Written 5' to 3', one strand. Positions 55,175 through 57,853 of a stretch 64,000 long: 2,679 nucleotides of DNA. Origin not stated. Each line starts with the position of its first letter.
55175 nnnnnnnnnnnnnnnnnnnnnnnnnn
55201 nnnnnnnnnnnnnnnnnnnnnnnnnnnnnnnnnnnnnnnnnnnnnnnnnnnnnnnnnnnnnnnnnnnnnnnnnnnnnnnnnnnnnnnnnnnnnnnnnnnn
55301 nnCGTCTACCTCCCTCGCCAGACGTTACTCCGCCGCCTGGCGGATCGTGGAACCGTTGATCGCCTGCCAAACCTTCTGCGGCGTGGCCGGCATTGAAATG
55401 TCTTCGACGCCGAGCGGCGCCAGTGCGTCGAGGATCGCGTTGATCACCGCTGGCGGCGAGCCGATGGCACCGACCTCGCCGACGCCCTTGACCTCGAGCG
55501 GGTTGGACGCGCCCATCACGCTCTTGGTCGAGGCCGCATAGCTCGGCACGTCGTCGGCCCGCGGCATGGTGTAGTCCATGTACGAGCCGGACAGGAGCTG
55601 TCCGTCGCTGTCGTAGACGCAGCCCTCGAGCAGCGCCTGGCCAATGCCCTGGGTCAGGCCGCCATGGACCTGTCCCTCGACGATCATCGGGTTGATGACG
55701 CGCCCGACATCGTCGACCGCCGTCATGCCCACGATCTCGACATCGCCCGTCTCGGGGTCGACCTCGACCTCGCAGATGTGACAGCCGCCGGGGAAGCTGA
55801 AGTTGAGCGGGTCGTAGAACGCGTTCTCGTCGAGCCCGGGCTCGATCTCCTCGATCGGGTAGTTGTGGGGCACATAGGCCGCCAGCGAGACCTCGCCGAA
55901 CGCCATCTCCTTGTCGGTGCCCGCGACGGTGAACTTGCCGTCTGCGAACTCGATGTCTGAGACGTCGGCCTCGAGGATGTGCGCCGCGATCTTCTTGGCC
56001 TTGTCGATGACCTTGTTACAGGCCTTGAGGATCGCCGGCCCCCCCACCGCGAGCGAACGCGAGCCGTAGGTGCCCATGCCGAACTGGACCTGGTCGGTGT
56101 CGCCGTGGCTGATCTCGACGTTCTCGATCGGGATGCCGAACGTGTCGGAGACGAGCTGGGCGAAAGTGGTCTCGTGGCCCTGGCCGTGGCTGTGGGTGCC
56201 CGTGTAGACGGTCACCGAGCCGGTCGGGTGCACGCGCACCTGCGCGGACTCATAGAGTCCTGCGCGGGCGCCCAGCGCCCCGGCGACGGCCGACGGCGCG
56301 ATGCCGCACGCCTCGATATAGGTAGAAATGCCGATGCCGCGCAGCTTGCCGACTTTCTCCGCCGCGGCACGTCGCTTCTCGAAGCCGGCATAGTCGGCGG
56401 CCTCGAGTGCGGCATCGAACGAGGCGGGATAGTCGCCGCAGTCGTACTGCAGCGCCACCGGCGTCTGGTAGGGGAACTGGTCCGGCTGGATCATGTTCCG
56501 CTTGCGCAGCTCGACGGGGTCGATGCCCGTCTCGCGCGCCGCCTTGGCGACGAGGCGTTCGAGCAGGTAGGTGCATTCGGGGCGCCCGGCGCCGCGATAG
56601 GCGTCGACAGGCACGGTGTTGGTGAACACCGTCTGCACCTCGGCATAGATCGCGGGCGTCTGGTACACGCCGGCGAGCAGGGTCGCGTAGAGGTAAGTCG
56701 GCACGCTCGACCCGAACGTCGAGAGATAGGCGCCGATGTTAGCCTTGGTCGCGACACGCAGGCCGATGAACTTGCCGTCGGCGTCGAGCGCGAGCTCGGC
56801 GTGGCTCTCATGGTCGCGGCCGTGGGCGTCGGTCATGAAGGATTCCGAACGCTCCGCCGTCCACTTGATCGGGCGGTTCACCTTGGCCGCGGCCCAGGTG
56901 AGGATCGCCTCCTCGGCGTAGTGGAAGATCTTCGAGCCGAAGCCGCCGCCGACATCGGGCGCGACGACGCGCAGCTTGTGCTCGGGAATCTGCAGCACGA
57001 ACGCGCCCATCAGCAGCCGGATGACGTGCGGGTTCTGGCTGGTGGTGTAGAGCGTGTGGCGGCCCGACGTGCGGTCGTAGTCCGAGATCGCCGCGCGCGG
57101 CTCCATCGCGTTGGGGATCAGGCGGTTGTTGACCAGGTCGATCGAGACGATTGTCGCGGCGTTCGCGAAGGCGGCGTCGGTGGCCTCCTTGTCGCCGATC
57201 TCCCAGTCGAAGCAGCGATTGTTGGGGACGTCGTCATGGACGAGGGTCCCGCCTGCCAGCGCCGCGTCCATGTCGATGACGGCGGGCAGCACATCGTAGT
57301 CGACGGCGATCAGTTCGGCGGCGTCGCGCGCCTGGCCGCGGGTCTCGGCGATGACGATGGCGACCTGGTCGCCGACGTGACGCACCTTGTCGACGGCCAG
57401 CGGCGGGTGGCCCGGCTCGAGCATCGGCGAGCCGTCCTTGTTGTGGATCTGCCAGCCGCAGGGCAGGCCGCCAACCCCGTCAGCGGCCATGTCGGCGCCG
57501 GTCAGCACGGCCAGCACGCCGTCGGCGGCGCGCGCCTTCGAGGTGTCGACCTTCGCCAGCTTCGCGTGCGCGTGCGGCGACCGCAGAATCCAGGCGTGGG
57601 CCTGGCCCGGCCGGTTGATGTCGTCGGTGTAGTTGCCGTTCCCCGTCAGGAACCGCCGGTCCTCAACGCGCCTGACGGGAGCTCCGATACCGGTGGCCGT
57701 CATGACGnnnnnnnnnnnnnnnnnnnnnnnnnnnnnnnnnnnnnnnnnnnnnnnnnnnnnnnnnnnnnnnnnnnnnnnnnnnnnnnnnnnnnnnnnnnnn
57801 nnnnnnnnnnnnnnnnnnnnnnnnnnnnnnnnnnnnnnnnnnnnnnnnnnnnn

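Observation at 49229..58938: Complete form II cox-like cluster with split xdhC, a molybdopterin-binding/MocA fusion, and serial ATGA translational coupling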

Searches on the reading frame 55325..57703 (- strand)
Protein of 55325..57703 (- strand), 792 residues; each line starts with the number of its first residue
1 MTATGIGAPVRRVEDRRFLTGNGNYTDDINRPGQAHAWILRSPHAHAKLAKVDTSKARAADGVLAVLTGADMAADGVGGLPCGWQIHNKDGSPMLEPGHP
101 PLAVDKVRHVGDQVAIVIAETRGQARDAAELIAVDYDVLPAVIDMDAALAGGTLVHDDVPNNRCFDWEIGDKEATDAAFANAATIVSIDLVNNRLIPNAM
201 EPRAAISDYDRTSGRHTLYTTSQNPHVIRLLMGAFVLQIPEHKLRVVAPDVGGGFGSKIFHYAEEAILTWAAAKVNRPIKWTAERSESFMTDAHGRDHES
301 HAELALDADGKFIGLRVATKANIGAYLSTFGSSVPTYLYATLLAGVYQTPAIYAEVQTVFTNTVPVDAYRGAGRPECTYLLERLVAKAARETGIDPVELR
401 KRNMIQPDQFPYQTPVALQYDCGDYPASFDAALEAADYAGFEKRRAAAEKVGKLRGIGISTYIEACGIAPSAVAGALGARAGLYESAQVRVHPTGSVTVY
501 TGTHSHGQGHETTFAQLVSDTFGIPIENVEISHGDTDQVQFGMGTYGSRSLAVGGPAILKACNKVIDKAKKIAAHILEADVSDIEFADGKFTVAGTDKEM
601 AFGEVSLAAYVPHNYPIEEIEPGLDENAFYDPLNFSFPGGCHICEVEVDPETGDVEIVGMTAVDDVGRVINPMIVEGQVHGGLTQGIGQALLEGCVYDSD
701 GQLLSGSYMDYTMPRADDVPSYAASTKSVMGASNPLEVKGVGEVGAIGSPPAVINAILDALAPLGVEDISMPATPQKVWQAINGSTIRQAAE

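Call 4: search_protein_families(library=pfam, proteins=[window:55325-57703:-], max_evalue=0.01)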
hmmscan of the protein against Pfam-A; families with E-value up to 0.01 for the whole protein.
window:55325-57703:- (792 aa): 3 families
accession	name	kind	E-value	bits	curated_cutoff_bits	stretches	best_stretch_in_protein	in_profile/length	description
PF20256.3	MoCoBD_2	-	2.6e-97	326.2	27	1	432-720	2-283/283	Molybdopterin cofactor-binding domain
PF02738.23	MoCoBD_1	-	1.4e-77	260.6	27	1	155-404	1-244/244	Molybdopterin cofactor-binding domain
PF01315.27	Ald_Xan_dh_C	-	2.1e-29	102.5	31.3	1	20-140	1-110/110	Aldehyde oxidase and xanthine dehydrogenase, a/b hammerhead domain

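Call 5: search_protein_families(library=ncbifam, proteins=[window:55325-57703:-], max_evalue=0.01)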
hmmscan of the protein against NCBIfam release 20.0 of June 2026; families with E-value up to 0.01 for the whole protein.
window:55325-57703:- (792 aa): 13 families
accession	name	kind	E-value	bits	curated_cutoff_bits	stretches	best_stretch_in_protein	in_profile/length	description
NF041018.1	glyceraldDH_alpha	equivalog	4.5e-202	673.4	790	1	6-778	3-740/741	glyceraldehyde dehydrogenase subunit alpha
TIGR02416.1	CO_dehy_Mo_lg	equivalog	3.5e-200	667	991.15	1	14-781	1-770/770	aerobic carbon-monoxide dehydrogenase large subunit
NF040766.1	CODH_aero_grp5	exception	1.6e-182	608.6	950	1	5-780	4-783/785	aerobic carbon-monoxide dehydrogenase large subunit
NF043082.1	XdhA_XDHase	equivalog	7.2e-120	401.4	780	1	6-782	1-752/758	xanthine dehydrogenase subunit XdhA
TIGR03194.1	4hydrxCoA_A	equivalog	3.1e-117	392.9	994.55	1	17-781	8-745/746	4-hydroxybenzoyl-CoA reductase subunit alpha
NF007426.0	PRK09970.1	equivalog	3.5e-114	382.5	916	1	3-782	3-755/761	xanthine dehydrogenase molybdenum-binding subunit XdhA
TIGR03196.1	pucD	equivalog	2.3e-82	277.6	783.65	1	5-761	2-740/763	xanthine dehydrogenase subunit D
NF045668.1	pterin_aldehy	equivalog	5.4e-79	266.3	1100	1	19-782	188-904/905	molybdopterin-dependent aldehyde oxidoreductase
TIGR02965.1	xanthine_xdhB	equivalog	4.4e-77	259.9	849.5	1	17-783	12-755/758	xanthine dehydrogenase molybdopterin binding subunit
TIGR03313.1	Se_sel_red_Mo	hypoth_equivalog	6.5e-68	229.3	1101.9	2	176-781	365-948/951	molybdopterin-dependent oxidoreductase Mo/Fe-S-binding subunit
NF041671.1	peri_hyde_PaoC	equivalog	9.8e-68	229.2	1180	1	6-761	18-713/735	aldehyde oxidoreductase molybdenum-binding subunit PaoC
TIGR03311.1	Se_dep_XDH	equivalog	4.6e-59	200.3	830.45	2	5-586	160-695/848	selenium-dependent xanthine dehydrogenase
TIGR02969.1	mam_aldehyde_ox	subfamily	4.8e-42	143.6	1912.3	1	5-763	575-1281/1330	aldehyde oxidase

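Call 9: search_solved_structures(query=window:55325-57703:-, max_evalue=1e-20)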
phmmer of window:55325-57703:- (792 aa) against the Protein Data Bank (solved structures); distinct sequences matched with E-value up to 1e-20: 41.
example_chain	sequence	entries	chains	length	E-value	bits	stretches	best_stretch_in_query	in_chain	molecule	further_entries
8uem_A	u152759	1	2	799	2.1e-187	628.3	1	11-785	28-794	Carbon monoxide dehydrogenase (Large chain), CoxL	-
1ffu_B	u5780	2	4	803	4.9e-163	547.7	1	3-783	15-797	CUTL, MOLYBDOPROTEIN OF CARBON MONOXIDE DEHYDROGENASE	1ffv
1n5w_B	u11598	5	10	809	2.6e-158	532.1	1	4-780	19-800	Carbon monoxide dehydrogenase large chain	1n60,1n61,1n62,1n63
1zxi_B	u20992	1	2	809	3.4e-158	531.7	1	4-780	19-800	Carbon monoxide dehydrogenase large chain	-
1t3q_B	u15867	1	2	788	1.2e-144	486.9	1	5-783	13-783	quinoline 2-oxidoreductase large subunit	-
7dqx_A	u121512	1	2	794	7.5e-131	441.3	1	6-784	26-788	6-hydroxypseudooxynicotine dehydrogenase complex subunit gamma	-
4zoh_A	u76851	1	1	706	1e-119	404.5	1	96-759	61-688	Putative oxidoreductase molybdopterin-binding subunit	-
1rm6_A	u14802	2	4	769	4.1e-84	286.7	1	12-783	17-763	4-hydroxybenzoyl-CoA reductase alpha subunit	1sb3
1sij_A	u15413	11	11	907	8e-46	160.1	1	20-572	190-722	Aldehyde oxidoreductase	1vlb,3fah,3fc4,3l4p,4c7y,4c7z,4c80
5g5g_C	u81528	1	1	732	1.1e-45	159.6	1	6-762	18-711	PUTATIVE XANTHINE DEHYDROGENASE YAGS FAD-BINDING SUBUNIT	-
5g5h_C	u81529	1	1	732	4.1e-45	157.7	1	6-762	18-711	Aldehyde oxidoreductase molybdenum-binding subunit PaoC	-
2w55_B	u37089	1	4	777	9.7e-44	153.2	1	6-783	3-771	XANTHINE DEHYDROGENASE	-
1jro_B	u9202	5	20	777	1.1e-43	153.1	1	6-783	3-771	xanthine dehydrogenase, chain B | XANTHINE DEHYDROGENASE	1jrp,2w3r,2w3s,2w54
5y6q_C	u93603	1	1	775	3.2e-42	148.2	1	4-761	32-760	Aldehyde oxidase large subunit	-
3hrd_A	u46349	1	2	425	3.3e-40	141.5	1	12-444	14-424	Nicotinate dehydrogenase large molybdopterin subunit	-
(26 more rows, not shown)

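Call 24: find_homologous_proteins(query=window:55325-57703:-, max_evalue=1e-50)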
Query window:55325-57703:- (792 aa): 8000 proteins with E <= 1e-50 among 8000 candidates; the best 120 are listed.
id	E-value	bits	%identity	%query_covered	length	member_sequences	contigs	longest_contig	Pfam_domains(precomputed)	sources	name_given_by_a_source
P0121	0.0e+0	1800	100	100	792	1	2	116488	PF02738.24,PF20256.4,PF01315.28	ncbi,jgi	jgi:carbon-monoxide dehydrogenase large subunit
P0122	0.0e+0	1797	100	100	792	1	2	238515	PF02738.24,PF20256.4,PF01315.28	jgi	jgi:carbon-monoxide dehydrogenase large subunit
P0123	0.0e+0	1700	93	100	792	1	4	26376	PF02738.24,PF20256.4,PF01315.28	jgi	jgi:carbon-monoxide dehydrogenase large subunit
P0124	0.0e+0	1698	93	100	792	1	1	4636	PF02738.24,PF20256.4,PF01315.28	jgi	jgi:carbon-monoxide dehydrogenase large subunit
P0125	0.0e+0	1698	93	100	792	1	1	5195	PF02738.24,PF20256.4,PF01315.28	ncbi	-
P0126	0.0e+0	1624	88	100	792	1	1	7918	PF02738.24,PF20256.4,PF01315.28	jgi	jgi:carbon-monoxide dehydrogenase large subunit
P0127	0.0e+0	1624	88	100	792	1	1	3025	PF02738.24,PF20256.4,PF01315.28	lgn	-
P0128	0.0e+0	1624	88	100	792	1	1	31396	PF02738.24,PF20256.4,PF01315.28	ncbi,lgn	-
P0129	0.0e+0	1623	88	100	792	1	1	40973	PF02738.24,PF20256.4,PF01315.28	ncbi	ncbi:MAG: xanthine dehydrogenase family protein molybdopterin-binding subunit [Alphaproteobacteria b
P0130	0.0e+0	1623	88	100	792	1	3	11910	PF02738.24,PF20256.4,PF01315.28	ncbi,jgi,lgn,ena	-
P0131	0.0e+0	1623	88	100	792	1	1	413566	PF02738.24,PF20256.4,PF01315.28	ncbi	-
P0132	0.0e+0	1622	88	100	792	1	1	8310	PF02738.24,PF20256.4,PF01315.28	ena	-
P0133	0.0e+0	1622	88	100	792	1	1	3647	PF02738.24,PF20256.4,PF01315.28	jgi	-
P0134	0.0e+0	1622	88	100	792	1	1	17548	PF02738.24,PF20256.4,PF01315.28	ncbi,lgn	ncbi:MAG: xanthine dehydrogenase family protein molybdopterin-binding subunit [Rhodospirillaceae bac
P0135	0.0e+0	1622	88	100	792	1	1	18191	PF02738.24,PF20256.4,PF01315.28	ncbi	ncbi:MAG: xanthine dehydrogenase family protein molybdopterin-binding subunit [Rhodospirillaceae bac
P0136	0.0e+0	1621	88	100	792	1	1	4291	PF02738.24,PF20256.4,PF01315.28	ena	-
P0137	0.0e+0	1621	88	100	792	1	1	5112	PF02738.24,PF20256.4,PF01315.28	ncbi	ncbi:MAG: xanthine dehydrogenase family protein molybdopterin-binding subunit [Rhodospirillaceae bac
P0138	0.0e+0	1621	88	100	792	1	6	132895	PF02738.24,PF20256.4,PF01315.28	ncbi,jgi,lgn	jgi:carbon-monoxide dehydrogenase large subunit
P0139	0.0e+0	1621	88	100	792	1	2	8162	PF02738.24,PF20256.4,PF01315.28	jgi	jgi:carbon-monoxide dehydrogenase large subunit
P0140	0.0e+0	1621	88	100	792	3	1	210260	PF02738.24,PF20256.4,PF01315.28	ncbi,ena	-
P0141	0.0e+0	1620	88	100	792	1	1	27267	PF02738.24,PF20256.4,PF01315.28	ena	-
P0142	0.0e+0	1619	89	100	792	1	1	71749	PF02738.24,PF20256.4,PF01315.28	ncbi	ncbi:MAG: xanthine dehydrogenase family protein molybdopterin-binding subunit [Alphaproteobacteria b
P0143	0.0e+0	1616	88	100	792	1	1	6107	PF02738.24,PF20256.4,PF01315.28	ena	-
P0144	0.0e+0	1616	88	100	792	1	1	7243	PF02738.24,PF20256.4,PF01315.28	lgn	-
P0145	0.0e+0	1616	88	100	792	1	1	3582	PF02738.24,PF20256.4,PF01315.28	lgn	-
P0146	0.0e+0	1614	88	100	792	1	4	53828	PF02738.24,PF20256.4,PF01315.28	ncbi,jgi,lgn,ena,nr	ncbi:MAG: xanthine dehydrogenase family protein [Rhodospirillaceae bacterium]|jgi:aerobic carbon-mon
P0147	0.0e+0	1614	87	100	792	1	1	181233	PF02738.24,PF20256.4,PF01315.28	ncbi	-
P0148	0.0e+0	1612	87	100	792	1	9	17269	PF02738.24,PF20256.4,PF01315.28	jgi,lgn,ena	-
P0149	0.0e+0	1611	88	100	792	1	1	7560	PF02738.24,PF20256.4,PF01315.28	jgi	jgi:carbon-monoxide dehydrogenase large subunit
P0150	0.0e+0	1611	88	100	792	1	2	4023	PF02738.24,PF20256.4,PF01315.28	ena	-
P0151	0.0e+0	1610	87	100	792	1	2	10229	PF02738.24,PF20256.4,PF01315.28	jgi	-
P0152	0.0e+0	1609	87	100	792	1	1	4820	PF02738.24,PF20256.4,PF01315.28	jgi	-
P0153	0.0e+0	1609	88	100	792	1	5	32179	PF02738.24,PF20256.4,PF01315.28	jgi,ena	-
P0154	0.0e+0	1607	87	100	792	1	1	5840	PF02738.24,PF20256.4,PF01315.28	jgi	-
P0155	0.0e+0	1607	87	100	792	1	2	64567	PF02738.24,PF20256.4,PF01315.28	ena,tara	tara:strand:- start:28907 stop:31285 length:2379 start_codon:yes stop_codon:yes gene_type:complete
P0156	0.0e+0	1607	87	100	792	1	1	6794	PF02738.24,PF20256.4,PF01315.28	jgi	-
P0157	0.0e+0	1606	87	100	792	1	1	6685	PF02738.24,PF20256.4,PF01315.28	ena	-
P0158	0.0e+0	1606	88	100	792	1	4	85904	PF02738.24,PF20256.4,PF01315.28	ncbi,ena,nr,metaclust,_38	ncbi:MAG: carbon monoxide dehydrogenase [Alphaproteobacteria bacterium]|nr:carbon monoxide dehydroge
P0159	0.0e+0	1606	88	100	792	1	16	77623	PF02738.24,PF20256.4,PF01315.28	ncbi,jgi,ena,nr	ncbi:MAG: xanthine dehydrogenase family protein [Rhodospirillaceae bacterium]|jgi:carbon-monoxide de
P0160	0.0e+0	1605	87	100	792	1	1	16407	PF02738.24,PF20256.4,PF01315.28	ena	-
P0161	0.0e+0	1604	87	100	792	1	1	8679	PF02738.24,PF20256.4,PF01315.28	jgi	-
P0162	0.0e+0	1603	87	100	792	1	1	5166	PF02738.24,PF20256.4,PF01315.28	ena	-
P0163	0.0e+0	1603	87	100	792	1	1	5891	PF02738.24,PF20256.4,PF01315.28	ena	-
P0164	0.0e+0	1603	87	100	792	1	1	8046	PF02738.24,PF20256.4,PF01315.28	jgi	-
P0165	0.0e+0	1600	87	100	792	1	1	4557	PF02738.24,PF20256.4,PF01315.28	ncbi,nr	ncbi:MAG: xanthine dehydrogenase family protein [Rhodospirillaceae bacterium]|nr:xanthine dehydrogen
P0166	0.0e+0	1595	86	100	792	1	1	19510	PF02738.24,PF20256.4,PF01315.28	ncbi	-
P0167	0.0e+0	1594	86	100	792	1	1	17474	PF02738.24,PF20256.4,PF01315.28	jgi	jgi:carbon-monoxide dehydrogenase large subunit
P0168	0.0e+0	1594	86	100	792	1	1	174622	PF02738.24,PF20256.4,PF01315.28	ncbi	-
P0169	0.0e+0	1593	86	100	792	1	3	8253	PF02738.24,PF20256.4,PF01315.28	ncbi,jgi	jgi:carbon-monoxide dehydrogenase large subunit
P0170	0.0e+0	1592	86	100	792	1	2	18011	PF02738.24,PF20256.4,PF01315.28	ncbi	-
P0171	0.0e+0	1592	87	100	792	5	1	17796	PF02738.24,PF20256.4,PF01315.28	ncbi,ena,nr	ncbi:MAG: xanthine dehydrogenase family protein molybdopterin-binding subunit [Proteobacteria bacter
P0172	0.0e+0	1591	87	100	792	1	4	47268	PF02738.24,PF20256.4,PF01315.28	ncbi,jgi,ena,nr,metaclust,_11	ncbi:MAG: carbon monoxide dehydrogenase [Rhodospirillaceae bacterium]|nr:carbon monoxide dehydrogena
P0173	0.0e+0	1586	86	100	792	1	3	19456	PF02738.24,PF20256.4,PF01315.28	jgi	jgi:carbon-monoxide dehydrogenase large subunit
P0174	0.0e+0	1586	86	100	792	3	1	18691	PF02738.24,PF20256.4,PF01315.28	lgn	-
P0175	0.0e+0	1585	85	100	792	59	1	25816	PF02738.24,PF20256.4,PF01315.28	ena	-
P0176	0.0e+0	1578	85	100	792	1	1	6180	PF02738.24,PF20256.4,PF01315.28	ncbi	-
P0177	0.0e+0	1573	88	97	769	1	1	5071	PF02738.24,PF20256.4,PF01315.28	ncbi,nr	ncbi:MAG: xanthine dehydrogenase family protein, partial [Rhodospirillaceae bacterium]|nr:xanthine d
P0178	0.0e+0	1530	84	100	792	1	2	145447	PF02738.24,PF20256.4,PF01315.28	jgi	jgi:carbon-monoxide dehydrogenase large subunit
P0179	0.0e+0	1528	84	99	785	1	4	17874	PF02738.24,PF20256.4,PF01315.28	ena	-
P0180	0.0e+0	1522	83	99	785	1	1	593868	PF02738.24,PF20256.4,PF01315.28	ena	-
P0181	0.0e+0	1521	83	99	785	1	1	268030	PF02738.24,PF20256.4,PF01315.28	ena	-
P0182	0.0e+0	1515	83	99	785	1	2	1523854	PF02738.24,PF20256.4,PF01315.28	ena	-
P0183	0.0e+0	1515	83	99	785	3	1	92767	PF02738.24,PF20256.4,PF01315.28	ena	-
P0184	0.0e+0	1514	83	99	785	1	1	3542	PF02738.24,PF20256.4,PF01315.28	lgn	-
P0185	0.0e+0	1513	83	99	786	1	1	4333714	PF02738.24,PF20256.4,PF01315.28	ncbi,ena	-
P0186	0.0e+0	1512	83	99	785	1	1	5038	PF02738.24,PF20256.4,PF01315.28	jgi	jgi:carbon-monoxide dehydrogenase large subunit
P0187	0.0e+0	1511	83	99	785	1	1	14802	PF02738.24,PF20256.4,PF01315.28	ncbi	-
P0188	0.0e+0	1505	83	99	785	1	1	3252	PF02738.24,PF20256.4,PF01315.28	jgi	jgi:carbon-monoxide dehydrogenase large subunit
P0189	0.0e+0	1505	83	99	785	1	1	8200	PF02738.24,PF20256.4,PF01315.28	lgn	-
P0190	0.0e+0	1504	82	100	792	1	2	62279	PF02738.24,PF20256.4,PF01315.28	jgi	jgi:carbon-monoxide dehydrogenase large subunit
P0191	0.0e+0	1503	83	99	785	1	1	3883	PF02738.24,PF20256.4,PF01315.28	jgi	jgi:carbon-monoxide dehydrogenase large subunit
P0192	0.0e+0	1502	83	100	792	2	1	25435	PF02738.24,PF20256.4,PF01315.28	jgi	jgi:carbon-monoxide dehydrogenase large subunit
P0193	0.0e+0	1502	82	99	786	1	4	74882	PF02738.24,PF20256.4,PF01315.28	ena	-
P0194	0.0e+0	1501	82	99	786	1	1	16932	PF02738.24,PF20256.4,PF01315.28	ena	-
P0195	0.0e+0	1500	82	99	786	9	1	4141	PF02738.24,PF20256.4,PF01315.28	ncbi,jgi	-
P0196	0.0e+0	1497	82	99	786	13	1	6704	PF02738.24,PF20256.4,PF01315.28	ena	-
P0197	0.0e+0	1494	82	99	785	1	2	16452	PF02738.24,PF20256.4,PF01315.28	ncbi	-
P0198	0.0e+0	1494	83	99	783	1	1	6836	PF02738.24,PF20256.4,PF01315.28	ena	-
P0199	0.0e+0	1491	82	99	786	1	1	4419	PF02738.24,PF20256.4,PF01315.28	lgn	-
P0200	0.0e+0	1487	82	100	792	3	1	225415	PF02738.24,PF20256.4,PF01315.28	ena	-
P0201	0.0e+0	1483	82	100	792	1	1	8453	PF02738.24,PF20256.4,PF01315.28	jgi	jgi:aerobic carbon-monoxide dehydrogenase large subunit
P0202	0.0e+0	1483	80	99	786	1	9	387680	PF02738.24,PF20256.4,PF01315.28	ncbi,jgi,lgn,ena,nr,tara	ncbi:MAG: carbon monoxide dehydrogenase [Alphaproteobacteria bacterium]|nr:carbon monoxide dehydroge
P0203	0.0e+0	1482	80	99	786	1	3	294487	PF02738.24,PF20256.4,PF01315.28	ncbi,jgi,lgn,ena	jgi:carbon-monoxide dehydrogenase large subunit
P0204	0.0e+0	1481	80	99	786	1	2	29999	PF02738.24,PF20256.4,PF01315.28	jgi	jgi:carbon-monoxide dehydrogenase large subunit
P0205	0.0e+0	1480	80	99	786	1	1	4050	PF02738.24,PF20256.4,PF01315.28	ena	-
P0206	0.0e+0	1480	80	99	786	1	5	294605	PF02738.24,PF20256.4,PF01315.28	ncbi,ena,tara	tara:strand:- start:273 stop:2633 length:2361 start_codon:yes stop_codon:yes gene_type:complete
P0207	0.0e+0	1480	80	99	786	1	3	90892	PF02738.24,PF20256.4,PF01315.28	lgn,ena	-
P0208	0.0e+0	1479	80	99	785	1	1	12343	PF02738.24,PF20256.4,PF01315.28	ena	-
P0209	0.0e+0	1479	80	99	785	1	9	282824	PF02738.24,PF20256.4,PF01315.28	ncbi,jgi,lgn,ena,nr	ncbi:MAG: xanthine dehydrogenase family protein molybdopterin-binding subunit [Alphaproteobacteria b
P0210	0.0e+0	1477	80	99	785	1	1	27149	PF02738.24,PF20256.4,PF01315.28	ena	-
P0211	0.0e+0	1476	80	99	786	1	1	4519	PF02738.24,PF20256.4,PF01315.28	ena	-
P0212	0.0e+0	1476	80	99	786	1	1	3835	PF02738.24,PF20256.4,PF01315.28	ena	-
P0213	0.0e+0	1476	80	99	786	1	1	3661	PF02738.24,PF20256.4,PF01315.28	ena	-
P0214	0.0e+0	1472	81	99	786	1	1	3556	PF02738.24,PF20256.4,PF01315.28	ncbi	-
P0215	0.0e+0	1470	81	99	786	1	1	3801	PF02738.24,PF20256.4,PF01315.28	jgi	-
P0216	0.0e+0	1470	81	99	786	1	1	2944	PF02738.24,PF20256.4,PF01315.28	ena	-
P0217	0.0e+0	1462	87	91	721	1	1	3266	PF02738.24,PF20256.4,PF01315.28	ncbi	-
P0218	0.0e+0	1457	84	94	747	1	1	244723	PF02738.24,PF20256.4,PF01315.28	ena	-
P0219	0.0e+0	1457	79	99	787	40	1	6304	PF02738.24,PF20256.4,PF01315.28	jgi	-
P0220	0.0e+0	1456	82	97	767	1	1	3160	PF02738.24,PF20256.4,PF01315.28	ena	-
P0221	0.0e+0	1449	84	94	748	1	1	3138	PF02738.24,PF20256.4,PF01315.28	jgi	jgi:carbon-monoxide dehydrogenase large subunit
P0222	0.0e+0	1438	79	100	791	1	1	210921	PF02738.24,PF20256.4,PF01315.28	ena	-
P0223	0.0e+0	1437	78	99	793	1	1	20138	PF02738.24,PF20256.4,PF01315.28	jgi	-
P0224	0.0e+0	1436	78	100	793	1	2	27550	PF02738.24,PF20256.4,PF01315.28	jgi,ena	-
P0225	0.0e+0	1435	78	100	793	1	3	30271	PF02738.24,PF20256.4,PF01315.28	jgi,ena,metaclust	metaclust:\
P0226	0.0e+0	1426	79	100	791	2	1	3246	PF02738.24,PF20256.4,PF01315.28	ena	-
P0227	0.0e+0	1417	78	99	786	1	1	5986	PF02738.24,PF20256.4,PF01315.28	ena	-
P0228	0.0e+0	1415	78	100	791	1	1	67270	PF02738.24,PF20256.4,PF01315.28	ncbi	-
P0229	0.0e+0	1404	76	100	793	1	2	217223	PF02738.24,PF20256.4,PF01315.28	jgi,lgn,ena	-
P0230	0.0e+0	1403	76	99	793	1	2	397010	PF02738.24,PF20256.4,PF01315.28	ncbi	ncbi:MAG: xanthine dehydrogenase family protein molybdopterin-binding subunit [Alphaproteobacteria b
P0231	0.0e+0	1402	77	100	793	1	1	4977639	PF02738.24,PF20256.4,PF01315.28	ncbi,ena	-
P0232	0.0e+0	1401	76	100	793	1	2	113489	PF02738.24,PF20256.4,PF01315.28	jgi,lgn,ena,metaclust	metaclust:\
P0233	0.0e+0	1401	77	100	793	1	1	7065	PF02738.24,PF20256.4,PF01315.28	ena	-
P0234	0.0e+0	1398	77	99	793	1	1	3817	PF02738.24,PF20256.4,PF01315.28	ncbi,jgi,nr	ncbi:MAG: xanthine dehydrogenase family protein [Alphaproteobacteria bacterium]|nr:xanthine dehydrog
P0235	0.0e+0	1397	77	100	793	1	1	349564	PF02738.24,PF20256.4,PF01315.28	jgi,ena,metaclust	metaclust:\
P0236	0.0e+0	1391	76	98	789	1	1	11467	PF02738.24,PF20256.4,PF01315.28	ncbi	-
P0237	0.0e+0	1388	76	100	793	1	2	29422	PF02738.24,PF20256.4,PF01315.28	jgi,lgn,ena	-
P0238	0.0e+0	1387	76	98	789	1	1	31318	PF02738.24,PF20256.4,PF01315.28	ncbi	-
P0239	0.0e+0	1386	76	100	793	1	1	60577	PF02738.24,PF20256.4,PF01315.28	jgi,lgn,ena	-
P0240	0.0e+0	1382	75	99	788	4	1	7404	PF02738.24,PF20256.4,PF01315.28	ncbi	ncbi:MAG: xanthine dehydrogenase family protein molybdopterin-binding subunit [Alphaproteobacteria b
